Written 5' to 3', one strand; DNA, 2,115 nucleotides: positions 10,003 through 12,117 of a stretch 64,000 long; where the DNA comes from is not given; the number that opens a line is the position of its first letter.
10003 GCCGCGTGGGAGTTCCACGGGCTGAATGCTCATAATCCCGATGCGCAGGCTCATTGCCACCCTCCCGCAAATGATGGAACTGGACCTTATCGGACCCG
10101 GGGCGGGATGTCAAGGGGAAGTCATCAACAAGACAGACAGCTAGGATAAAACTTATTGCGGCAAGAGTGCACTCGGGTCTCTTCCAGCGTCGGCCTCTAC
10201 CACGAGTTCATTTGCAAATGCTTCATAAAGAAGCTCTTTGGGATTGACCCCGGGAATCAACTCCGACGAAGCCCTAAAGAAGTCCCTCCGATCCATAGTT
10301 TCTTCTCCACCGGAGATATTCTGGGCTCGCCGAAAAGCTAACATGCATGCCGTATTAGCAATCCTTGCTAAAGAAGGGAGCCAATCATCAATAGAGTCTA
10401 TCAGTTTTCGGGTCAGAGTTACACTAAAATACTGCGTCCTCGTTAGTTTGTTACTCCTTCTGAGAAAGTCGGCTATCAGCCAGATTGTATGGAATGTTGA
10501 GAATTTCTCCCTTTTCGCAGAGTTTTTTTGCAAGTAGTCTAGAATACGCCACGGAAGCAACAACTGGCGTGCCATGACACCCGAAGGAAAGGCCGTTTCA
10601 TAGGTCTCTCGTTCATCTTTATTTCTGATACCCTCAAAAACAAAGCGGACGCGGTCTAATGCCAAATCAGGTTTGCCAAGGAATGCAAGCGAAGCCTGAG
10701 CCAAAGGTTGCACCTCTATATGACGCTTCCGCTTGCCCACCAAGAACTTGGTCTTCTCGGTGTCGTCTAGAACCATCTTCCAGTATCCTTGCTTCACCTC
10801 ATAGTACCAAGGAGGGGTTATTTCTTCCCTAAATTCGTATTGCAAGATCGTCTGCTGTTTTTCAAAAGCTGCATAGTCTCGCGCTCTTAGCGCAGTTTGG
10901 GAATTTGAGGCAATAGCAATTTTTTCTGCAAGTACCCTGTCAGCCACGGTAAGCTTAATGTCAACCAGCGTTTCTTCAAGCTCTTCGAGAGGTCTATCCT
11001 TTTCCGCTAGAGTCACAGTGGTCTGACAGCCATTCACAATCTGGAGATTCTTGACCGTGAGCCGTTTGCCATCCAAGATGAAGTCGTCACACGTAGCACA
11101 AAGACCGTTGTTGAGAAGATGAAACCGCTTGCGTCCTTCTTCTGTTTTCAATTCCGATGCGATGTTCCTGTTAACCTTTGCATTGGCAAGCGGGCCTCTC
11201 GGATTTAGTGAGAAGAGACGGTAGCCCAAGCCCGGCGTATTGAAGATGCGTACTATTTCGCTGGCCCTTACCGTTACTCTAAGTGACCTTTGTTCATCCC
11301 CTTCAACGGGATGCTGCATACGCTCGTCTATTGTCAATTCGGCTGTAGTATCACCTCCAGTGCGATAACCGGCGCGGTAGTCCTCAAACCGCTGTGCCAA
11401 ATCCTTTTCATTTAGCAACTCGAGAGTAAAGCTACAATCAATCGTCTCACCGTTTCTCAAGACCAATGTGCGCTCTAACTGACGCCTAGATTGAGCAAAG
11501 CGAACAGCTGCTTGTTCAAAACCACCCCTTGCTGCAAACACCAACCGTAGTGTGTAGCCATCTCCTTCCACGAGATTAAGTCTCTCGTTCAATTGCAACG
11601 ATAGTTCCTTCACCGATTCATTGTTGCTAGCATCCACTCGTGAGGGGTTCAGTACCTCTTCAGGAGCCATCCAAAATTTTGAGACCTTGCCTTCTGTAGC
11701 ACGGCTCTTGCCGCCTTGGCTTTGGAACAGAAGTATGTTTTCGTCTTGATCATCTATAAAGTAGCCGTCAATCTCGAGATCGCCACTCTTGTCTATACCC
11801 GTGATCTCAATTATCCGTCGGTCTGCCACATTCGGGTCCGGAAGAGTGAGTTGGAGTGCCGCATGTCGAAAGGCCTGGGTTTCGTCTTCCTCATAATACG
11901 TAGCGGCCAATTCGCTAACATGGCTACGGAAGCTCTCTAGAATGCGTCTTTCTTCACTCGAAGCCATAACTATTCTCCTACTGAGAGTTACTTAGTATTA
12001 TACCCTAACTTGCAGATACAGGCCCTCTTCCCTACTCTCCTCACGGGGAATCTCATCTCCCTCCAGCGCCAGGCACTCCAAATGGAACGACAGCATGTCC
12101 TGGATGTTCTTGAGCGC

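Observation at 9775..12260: Low-GC AIPR gene bracketed by an orphan HicB-like protein and an unknown 95-aa protein: candidate three-gene abortive-infection module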

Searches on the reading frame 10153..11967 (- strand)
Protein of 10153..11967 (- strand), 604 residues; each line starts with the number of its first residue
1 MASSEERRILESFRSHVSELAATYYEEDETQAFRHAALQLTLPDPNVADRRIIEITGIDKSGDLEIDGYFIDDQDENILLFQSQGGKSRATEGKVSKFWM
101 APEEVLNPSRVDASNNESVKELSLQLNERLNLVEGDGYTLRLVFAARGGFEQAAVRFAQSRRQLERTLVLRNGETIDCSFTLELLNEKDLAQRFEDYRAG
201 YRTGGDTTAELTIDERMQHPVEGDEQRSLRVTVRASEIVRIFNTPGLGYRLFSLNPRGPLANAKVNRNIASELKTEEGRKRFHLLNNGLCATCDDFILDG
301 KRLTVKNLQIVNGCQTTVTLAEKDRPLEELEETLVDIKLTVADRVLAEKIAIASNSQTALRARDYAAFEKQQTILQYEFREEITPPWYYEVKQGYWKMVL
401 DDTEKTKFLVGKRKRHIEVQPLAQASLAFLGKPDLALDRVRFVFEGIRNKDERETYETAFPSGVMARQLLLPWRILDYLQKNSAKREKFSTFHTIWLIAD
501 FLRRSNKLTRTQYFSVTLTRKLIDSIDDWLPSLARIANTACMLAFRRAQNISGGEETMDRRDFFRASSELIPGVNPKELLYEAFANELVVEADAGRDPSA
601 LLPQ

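Call 3: search_protein_families(library=pfam, proteins=[window:10153-11967:-], max_evalue=0.1)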
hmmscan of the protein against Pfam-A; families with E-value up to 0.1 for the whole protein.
window:10153-11967:- (604 aa): 1 family
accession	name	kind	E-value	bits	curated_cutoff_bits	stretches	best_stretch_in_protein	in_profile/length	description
PF10592.14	AIPR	-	2.6e-35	123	25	1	252-527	1-294/308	AIPR protein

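Call 4: search_protein_families(library=padloc, proteins=[window:10153-11967:-], max_evalue=0.1)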
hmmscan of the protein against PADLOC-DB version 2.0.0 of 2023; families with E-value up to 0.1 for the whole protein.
window:10153-11967:- (604 aa): 1 family
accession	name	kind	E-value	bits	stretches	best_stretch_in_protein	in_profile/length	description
PDLC02357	AbiU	-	2e-29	101.2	1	78-519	86-493/537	AbiU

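Call 5: search_protein_families(library=ncbifam, proteins=[window:10153-11967:-], max_evalue=1)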
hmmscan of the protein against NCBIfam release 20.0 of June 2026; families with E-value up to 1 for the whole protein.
window:10153-11967:- (604 aa): 1 family
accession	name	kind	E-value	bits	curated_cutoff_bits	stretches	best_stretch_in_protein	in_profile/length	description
NF041935.1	MzaE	equivalog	1.7e-07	30.2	1050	1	246-409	238-419/593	MZA anti-phage system associated AIPR family protein MzaE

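Call 8: find_homologous_proteins(query=window:10153-11967:-)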
Query window:10153-11967:- (604 aa): 235 proteins with E <= 0.001 among 8000 candidates; the best 120 are listed.
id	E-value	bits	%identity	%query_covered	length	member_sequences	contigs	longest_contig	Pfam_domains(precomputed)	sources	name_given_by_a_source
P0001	0.0e+0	1345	100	100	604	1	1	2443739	PF10592.15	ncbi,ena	-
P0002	0.0e+0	1082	80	100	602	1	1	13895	PF10592.15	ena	-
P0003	0.0e+0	1075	79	100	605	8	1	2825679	PF10592.15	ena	-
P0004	1.2e-296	1003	74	100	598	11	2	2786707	PF10592.15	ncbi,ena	-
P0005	2.3e-291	985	73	100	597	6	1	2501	PF10592.15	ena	-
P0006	7.6e-291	984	81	89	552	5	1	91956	PF10592.15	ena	-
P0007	7.5e-280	947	70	100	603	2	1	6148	PF10592.15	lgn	-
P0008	5.6e-244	829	63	100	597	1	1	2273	PF10592.15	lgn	-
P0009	1.1e-241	821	61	99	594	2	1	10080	PF10592.15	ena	-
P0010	4.0e-237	806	61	99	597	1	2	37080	PF10592.15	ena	-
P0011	2.1e-229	781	61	98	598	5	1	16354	PF10592.15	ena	-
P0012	1.1e-223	762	58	100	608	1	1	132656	PF10592.15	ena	-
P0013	3.3e-221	754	59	99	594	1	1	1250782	PF10592.15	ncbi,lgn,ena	-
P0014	1.2e-220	752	58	100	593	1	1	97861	PF10592.15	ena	-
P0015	5.6e-220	750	59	98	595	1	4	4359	PF10592.15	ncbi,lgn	-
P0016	6.8e-220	750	59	98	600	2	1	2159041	PF10592.15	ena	-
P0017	1.5e-218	745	57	100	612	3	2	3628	PF10592.15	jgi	-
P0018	2.5e-217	741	57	99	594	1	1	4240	PF10592.15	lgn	-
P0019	5.8e-217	740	57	100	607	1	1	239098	PF10592.15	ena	-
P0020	4.9e-216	737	58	100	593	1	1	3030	PF10592.15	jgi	jgi:hypothetical protein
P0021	9.2e-216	736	58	99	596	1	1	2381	PF10592.15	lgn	-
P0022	1.2e-215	735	57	100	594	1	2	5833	PF10592.15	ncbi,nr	ncbi:MAG: AIPR family protein [Chloroflexi bacterium]|nr:AIPR family protein [Chloroflexota bacteriu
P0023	1.4e-214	732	56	100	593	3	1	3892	PF10592.15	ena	-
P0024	8.7e-213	726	57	100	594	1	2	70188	PF10592.15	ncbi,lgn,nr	ncbi:MAG: AIPR family protein [Chloroflexi bacterium]|nr:AIPR family protein [Chloroflexota bacteriu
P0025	4.0e-210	717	58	94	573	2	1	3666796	PF10592.15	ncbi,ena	-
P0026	5.2e-207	707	57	100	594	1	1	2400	PF10592.15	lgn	-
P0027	2.4e-205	701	53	100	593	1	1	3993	PF10592.15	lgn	-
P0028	6.3e-205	700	55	99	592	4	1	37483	PF10592.15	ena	-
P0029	2.8e-203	695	55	98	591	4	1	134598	PF10592.15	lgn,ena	-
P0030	1.6e-201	689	54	100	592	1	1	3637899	PF10592.15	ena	-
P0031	9.5e-201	686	53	100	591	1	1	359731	PF10592.15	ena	-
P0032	1.1e-200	686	53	100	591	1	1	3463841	PF10592.15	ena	-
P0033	7.2e-200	683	54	98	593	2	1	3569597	PF10592.15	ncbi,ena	-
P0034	9.6e-200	683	54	100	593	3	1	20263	PF10592.15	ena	-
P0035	4.5e-199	681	54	100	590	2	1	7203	PF10592.15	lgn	-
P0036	1.3e-198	679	78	64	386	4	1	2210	PF10592.15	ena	-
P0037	8.9e-198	676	54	98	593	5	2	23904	PF10592.15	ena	-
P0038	1.7e-197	676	53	100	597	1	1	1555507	PF10592.15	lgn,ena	-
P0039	3.0e-197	675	54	100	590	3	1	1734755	PF10592.15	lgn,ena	-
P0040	4.9e-197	674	54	100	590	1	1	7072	PF10592.15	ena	-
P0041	8.9e-197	673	53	100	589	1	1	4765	PF10592.15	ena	-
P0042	6.5e-196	670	53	100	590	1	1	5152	PF10592.15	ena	-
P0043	8.7e-196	670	53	100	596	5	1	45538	PF10592.15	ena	-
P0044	1.2e-195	669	54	100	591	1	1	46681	PF10592.15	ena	-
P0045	1.3e-195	669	54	100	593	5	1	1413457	PF10592.15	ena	-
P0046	2.1e-195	669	53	100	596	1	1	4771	PF10592.15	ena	-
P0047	2.2e-195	669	52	100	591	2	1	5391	PF10592.15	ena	-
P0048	2.5e-195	668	53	100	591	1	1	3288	PF10592.15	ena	-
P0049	5.2e-195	667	55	98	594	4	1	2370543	PF10592.15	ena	-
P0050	7.4e-195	667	53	100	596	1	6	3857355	PF10592.15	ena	-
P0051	9.3e-195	667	53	100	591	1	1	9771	PF10592.15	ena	-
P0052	1.0e-194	666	53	100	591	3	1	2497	PF10592.15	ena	-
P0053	1.1e-194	666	53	100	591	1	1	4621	PF10592.15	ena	-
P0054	3.0e-194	665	53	100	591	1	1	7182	PF10592.15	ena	-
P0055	5.8e-194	664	54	96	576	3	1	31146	PF10592.15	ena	-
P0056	1.3e-193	663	54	100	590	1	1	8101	PF10592.15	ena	-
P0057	1.5e-193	663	53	100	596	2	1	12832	PF10592.15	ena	-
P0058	2.0e-193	662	54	97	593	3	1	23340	PF10592.15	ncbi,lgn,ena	-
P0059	3.7e-193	661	54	98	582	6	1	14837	PF10592.15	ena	-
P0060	4.4e-193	661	54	98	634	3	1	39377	PF10592.15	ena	-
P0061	1.2e-192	660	54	98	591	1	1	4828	PF10592.15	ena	-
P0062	2.0e-192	659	53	100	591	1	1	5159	PF10592.15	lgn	-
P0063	6.2e-192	657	53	100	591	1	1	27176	PF10592.15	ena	-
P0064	1.3e-191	656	53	100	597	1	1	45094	PF10592.15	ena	-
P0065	8.3e-191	653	52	100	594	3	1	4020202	PF10592.15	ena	-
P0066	9.0e-191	653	52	100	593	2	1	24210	PF10592.15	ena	-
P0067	9.0e-191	653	53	100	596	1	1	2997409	PF10592.15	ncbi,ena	-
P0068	2.9e-190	652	51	100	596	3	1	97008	PF10592.15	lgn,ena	-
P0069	7.9e-190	650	51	100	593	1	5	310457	PF10592.15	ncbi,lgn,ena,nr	ncbi:MAG: AIPR family protein [Chloroflexota bacterium]|nr:AIPR family protein [Chloroflexota bacter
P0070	8.0e-190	650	53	98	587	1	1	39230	PF10592.15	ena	-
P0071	1.2e-189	650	51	100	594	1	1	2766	PF10592.15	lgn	-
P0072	1.3e-189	650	51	99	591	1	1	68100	PF10592.15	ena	-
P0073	2.0e-189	649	52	100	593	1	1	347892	PF10592.15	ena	-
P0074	2.6e-189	649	53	96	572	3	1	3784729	PF10592.15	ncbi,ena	-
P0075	4.2e-189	648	52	97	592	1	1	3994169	PF10592.15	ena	-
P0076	2.4e-188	645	51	100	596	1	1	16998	PF10592.15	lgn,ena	-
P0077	2.9e-188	645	51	100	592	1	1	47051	PF10592.15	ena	-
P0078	6.0e-188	644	53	100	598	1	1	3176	PF10592.15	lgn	-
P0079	6.9e-188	644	52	98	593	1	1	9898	PF10592.15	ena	-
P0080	1.6e-186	639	51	99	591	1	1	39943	PF10592.15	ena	-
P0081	2.2e-186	639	52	98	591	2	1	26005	PF10592.15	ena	-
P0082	8.7e-186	637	58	85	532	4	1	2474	PF10592.15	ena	-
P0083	1.9e-185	636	51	98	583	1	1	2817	PF10592.15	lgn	-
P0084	6.7e-183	627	49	100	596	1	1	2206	PF10592.15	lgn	-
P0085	1.7e-177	609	51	94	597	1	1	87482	PF10592.15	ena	-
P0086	4.7e-177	608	50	98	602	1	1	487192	PF10592.15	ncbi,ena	-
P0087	9.3e-174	597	49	100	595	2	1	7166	PF10592.15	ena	-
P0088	1.1e-173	597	49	98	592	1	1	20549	PF10592.15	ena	-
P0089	9.8e-172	591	48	98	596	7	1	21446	PF10592.15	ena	-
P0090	1.3e-171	590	49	97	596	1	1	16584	PF10592.15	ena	-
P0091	3.1e-171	589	48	97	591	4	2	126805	PF10592.15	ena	-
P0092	1.8e-170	586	49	96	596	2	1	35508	PF10592.15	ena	-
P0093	1.3e-169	584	52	89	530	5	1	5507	PF10592.15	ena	-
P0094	1.9e-168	580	56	83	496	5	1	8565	PF10592.15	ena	-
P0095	8.9e-166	571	53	87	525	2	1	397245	PF10592.15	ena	-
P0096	4.0e-165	569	54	85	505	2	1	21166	PF10592.15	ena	-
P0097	1.7e-164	567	48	96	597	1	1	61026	PF10592.15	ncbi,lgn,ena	-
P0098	1.1e-163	564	48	98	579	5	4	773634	PF10592.15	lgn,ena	-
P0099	4.0e-163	562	47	98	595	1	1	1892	PF10592.15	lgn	-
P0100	8.4e-159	548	46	98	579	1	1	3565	PF10592.15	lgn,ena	-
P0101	3.0e-158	546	47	98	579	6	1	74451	PF10592.15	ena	-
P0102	2.6e-155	536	69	59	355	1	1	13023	PF10592.15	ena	-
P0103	6.0e-153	528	55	77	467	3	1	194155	PF10592.15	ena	-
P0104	5.8e-149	515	55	76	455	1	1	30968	PF10592.15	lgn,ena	-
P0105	1.1e-148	514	52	83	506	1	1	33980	PF10592.15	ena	-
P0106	4.2e-147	509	61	64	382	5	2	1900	PF10592.15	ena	-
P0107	3.8e-138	480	62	59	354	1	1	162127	PF10592.15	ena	-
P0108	4.6e-135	469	63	59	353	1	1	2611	PF10592.15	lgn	-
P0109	7.6e-133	462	56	66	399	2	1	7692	PF10592.15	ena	-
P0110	1.5e-127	445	55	65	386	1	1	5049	PF10592.15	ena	-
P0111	1.4e-120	422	57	59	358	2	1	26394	PF10592.15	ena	-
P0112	2.0e-117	411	53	63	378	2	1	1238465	PF10592.15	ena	-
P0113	8.6e-112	393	53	61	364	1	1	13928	PF10592.15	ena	-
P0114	1.9e-110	388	51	64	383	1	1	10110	PF10592.15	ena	-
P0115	1.4e-106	375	52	58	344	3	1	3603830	PF10592.15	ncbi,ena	-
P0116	1.8e-98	349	51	55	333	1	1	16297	PF10592.15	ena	-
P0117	1.3e-82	296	33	93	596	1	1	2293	PF10592.15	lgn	-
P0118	7.8e-82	294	32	100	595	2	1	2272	PF10592.15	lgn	-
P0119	2.6e-80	289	34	95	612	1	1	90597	PF10592.15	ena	-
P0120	1.4e-79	286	32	93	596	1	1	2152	PF10592.15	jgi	-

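Call 9: find_encoding_contigs(protein=P0001, flank=6000, max_places=3)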
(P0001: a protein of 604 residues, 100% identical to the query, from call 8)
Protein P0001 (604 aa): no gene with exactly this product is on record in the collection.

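Call 10: find_related_loci(query=window:10153-11967:-, collection=genome_contigs, flank=5000)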
Query window:10153-11967:- (604 aa) in genome_contigs; peptide patterns used: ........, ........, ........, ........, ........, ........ (x = any residue, [..] = any of these).
73 stretches matched a pattern; 3 encode a relative of the query (tblastn E <= 1e-3); 3 distinct loci.
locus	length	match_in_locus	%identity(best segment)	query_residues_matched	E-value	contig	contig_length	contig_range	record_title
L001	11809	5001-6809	79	1-604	0e+0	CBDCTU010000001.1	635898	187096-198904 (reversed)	MAG: Dehalococcoidia bacterium isolate 3d670e24-0b6f-4f35-9e2a-ae370501de79 genome assembly, contig: contig_1, whole gen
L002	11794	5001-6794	74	1-604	0e+0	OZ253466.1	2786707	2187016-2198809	MAG: Dehalococcoidia bacterium isolate 7f7fcc17-106b-4c1d-a8d7-7cf201ad70ef genome assembly, chromosome: 1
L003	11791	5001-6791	73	1-604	0e+0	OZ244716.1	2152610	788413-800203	MAG: Dehalococcoidia bacterium isolate 5fa05855-5253-4680-9f73-9ee1ceb5e725 genome assembly, chromosome: 1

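Call 14: find_related_loci(query=A1, collection=metagenome_contigs, flank=4000)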
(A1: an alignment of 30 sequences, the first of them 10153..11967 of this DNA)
Query A1 (604 aa) in metagenome_contigs; peptide patterns used: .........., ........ (x = any residue, [..] = any of these).
322 stretches matched a pattern; 210 encode a relative of the query (tblastn E <= 1e-3); the best 80 are kept; 80 distinct loci.
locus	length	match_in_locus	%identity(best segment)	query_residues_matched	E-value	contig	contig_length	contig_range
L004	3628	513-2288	57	1-603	0e+0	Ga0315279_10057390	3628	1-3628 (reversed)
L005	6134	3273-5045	56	3-603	0e+0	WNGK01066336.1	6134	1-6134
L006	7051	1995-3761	33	2-604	9e-88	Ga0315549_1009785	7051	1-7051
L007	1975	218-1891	33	16-579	4e-92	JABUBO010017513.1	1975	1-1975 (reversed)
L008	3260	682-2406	33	16-604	4e-86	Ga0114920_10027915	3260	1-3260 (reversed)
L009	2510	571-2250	32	16-579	4e-86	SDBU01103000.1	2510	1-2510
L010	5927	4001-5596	32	4-541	7e-76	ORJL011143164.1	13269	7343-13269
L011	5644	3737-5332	32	4-541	7e-76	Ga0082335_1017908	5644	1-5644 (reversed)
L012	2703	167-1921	33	17-603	2e-76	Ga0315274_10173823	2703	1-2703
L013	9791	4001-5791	30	1-602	2e-73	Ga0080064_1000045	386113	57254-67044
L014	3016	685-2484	30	7-604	5e-72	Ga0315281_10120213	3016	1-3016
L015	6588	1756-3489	31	16-603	3e-68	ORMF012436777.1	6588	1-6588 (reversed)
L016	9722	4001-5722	31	16-604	1e-82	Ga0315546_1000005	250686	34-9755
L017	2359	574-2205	31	1-564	2e-63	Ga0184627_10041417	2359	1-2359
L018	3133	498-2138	31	1-570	4e-61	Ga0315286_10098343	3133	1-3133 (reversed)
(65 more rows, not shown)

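Call 35: find_encoding_contigs(protein=P0012, flank=4000, max_places=3)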
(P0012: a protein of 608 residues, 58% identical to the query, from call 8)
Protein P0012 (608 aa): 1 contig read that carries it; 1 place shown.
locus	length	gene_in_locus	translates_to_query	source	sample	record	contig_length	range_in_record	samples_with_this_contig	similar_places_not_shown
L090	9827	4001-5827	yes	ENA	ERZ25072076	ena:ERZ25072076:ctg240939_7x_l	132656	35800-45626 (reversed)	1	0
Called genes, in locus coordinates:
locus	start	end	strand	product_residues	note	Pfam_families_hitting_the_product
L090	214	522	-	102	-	-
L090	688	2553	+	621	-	PF00089:Trypsin, PF13365:Trypsin_2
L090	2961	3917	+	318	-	PF00248:Aldo_ket_red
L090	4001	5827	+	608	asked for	PF10592:AIPR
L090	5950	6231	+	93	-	-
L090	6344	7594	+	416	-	PF00149:Metallophos, PF12850:Metallophos_2 (faint)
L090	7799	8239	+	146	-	PF00190:Cupin_1 (weak), PF07883:Cupin_2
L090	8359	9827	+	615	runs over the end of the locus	PF07969:Amidohydro_3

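Call 36: find_encoding_contigs(protein=P0013, flank=4000, max_places=3)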
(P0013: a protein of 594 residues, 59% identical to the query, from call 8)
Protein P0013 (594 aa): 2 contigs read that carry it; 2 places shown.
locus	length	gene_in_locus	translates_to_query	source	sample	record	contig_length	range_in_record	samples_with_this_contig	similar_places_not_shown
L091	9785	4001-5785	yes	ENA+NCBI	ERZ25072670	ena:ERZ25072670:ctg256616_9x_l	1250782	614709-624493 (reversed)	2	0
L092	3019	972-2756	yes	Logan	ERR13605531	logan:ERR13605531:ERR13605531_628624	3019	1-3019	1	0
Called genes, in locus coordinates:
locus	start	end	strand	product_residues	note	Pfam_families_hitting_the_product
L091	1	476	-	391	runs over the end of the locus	PF00291:PALP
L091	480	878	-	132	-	-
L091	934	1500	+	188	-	-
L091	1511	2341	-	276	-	PF03807:F420_oxidored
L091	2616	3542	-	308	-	PF00296:Bac_luciferase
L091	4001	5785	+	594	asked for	PF10592:AIPR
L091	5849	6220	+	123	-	-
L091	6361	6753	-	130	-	-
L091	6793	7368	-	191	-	PF13274:SocA_Panacea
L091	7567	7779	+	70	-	-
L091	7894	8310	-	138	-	-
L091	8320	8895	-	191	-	PF13274:SocA_Panacea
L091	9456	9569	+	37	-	PF04255:DUF433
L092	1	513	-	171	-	?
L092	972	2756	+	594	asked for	PF10592:AIPR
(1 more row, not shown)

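Call 58: search_protein_families(library=padloc, proteins=[L004:2354-2689:+], max_evalue=0.01)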
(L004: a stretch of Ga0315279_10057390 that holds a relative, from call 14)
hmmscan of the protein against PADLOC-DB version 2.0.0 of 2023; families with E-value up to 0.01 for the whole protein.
L004:2354-2689:+ (111 aa): 0 families

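Call 60: search_protein_families(library=pfam, proteins=[L004:2354-2689:+, L013:3794-3985:+], max_evalue=1)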
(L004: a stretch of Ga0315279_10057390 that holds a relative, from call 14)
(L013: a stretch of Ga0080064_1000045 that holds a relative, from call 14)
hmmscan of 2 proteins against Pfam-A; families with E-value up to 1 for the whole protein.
L004:2354-2689:+ (111 aa): 1 family
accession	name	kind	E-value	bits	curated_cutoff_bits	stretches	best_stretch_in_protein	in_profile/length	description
PF21002.2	TMEM106_N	-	0.018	16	24.5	1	82-105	51-74/91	Transmembrane protein 106 N-terminal region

L013:3794-3985:+ (63 aa): 1 family
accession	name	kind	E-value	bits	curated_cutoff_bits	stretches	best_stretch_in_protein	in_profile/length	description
PF10083.14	DUF2321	-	0.64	10.1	24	1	21-54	37-73/157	Uncharacterized protein conserved in bacteria (DUF2321)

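Call 61: search_solved_structures(query=A1, max_evalue=10, show_alignments=2)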
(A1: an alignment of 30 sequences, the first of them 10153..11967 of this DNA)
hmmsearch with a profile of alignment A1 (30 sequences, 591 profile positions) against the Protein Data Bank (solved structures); distinct sequences matched with E-value up to 10: 9.
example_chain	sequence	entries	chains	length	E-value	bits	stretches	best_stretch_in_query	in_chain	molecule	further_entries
1a4p_A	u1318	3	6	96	0.026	16.1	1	231-290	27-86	S100A10 | Protein S100-A10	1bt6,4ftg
4hre_E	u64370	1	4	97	0.027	16.1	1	231-290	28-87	Protein S100-A10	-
4hrg_A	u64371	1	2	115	0.029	16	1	231-291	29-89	Protein S100-A10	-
4hrh_A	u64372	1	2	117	0.03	16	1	231-291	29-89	Protein S100-A10, Annexin A2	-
4drw_A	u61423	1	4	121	0.033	15.8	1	231-291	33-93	Protein S100-A10/Annexin A2 chimeric protein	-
9h91_Y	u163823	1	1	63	0.42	12.2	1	113-154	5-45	50S ribosomal protein L29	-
11bq_x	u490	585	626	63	0.48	12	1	112-168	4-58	Large ribosomal subunit protein uL29 | 50S ribosomal protein L29 | 50S ribosomal protein L29P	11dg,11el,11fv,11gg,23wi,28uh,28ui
10qm_g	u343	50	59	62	0.53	11.8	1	113-168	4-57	Large ribosomal subunit protein uL29 | 50S ribosomal protein L29 | 50S ribosomal protein uL29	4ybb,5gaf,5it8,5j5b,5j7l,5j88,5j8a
5x18_A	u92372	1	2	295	2.6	9.6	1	367-415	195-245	Casein kinase I homolog 1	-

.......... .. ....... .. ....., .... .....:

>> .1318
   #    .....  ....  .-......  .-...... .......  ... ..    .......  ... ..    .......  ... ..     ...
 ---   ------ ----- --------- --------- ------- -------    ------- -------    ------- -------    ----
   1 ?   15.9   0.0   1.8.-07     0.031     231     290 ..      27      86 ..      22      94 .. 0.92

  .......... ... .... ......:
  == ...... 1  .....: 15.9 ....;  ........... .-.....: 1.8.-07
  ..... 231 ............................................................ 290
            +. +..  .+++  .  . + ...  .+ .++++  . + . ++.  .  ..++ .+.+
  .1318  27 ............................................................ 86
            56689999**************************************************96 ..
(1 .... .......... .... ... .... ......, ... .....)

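Call 65: search_protein_families(library=phrogs, proteins=[window:10153-11967:-, L004:2354-2689:+, L013:3794-3985:+], max_evalue=0.01)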
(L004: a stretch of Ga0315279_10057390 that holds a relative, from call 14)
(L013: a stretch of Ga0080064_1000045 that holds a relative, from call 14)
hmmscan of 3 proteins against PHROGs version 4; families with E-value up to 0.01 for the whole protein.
window:10153-11967:- (604 aa): 2 families
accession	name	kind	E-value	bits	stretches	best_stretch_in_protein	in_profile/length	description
phrog_1841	-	moron, auxiliary metabolic gene and host takeover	1e-37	131.3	1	28-384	34-379/567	Abi alpha-like abortive infection mechanism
phrog_31871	-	unknown function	1.1e-13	52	1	280-493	19-227/328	-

L004:2354-2689:+ (111 aa): 0 families

L013:3794-3985:+ (63 aa): 0 families

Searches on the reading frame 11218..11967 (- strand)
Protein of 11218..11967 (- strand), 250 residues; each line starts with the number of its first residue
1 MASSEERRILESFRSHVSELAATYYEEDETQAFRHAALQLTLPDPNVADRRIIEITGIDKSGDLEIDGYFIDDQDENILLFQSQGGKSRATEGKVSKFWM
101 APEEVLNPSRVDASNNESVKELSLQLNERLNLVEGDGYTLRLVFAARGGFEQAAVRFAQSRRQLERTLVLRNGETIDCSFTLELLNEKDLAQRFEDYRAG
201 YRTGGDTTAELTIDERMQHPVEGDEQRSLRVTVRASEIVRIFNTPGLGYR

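Call 60: search_protein_families(library=pfam, proteins=[window:11218-11967:-], max_evalue=1)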
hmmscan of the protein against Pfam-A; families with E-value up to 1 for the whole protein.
window:11218-11967:- (250 aa): 1 family
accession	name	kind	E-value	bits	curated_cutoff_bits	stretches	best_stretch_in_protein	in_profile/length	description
PF11614.14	FixG_C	-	0.046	14.3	25.6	1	169-236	24-86/119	IG-like fold at C-terminal of FixG, putative oxidoreductase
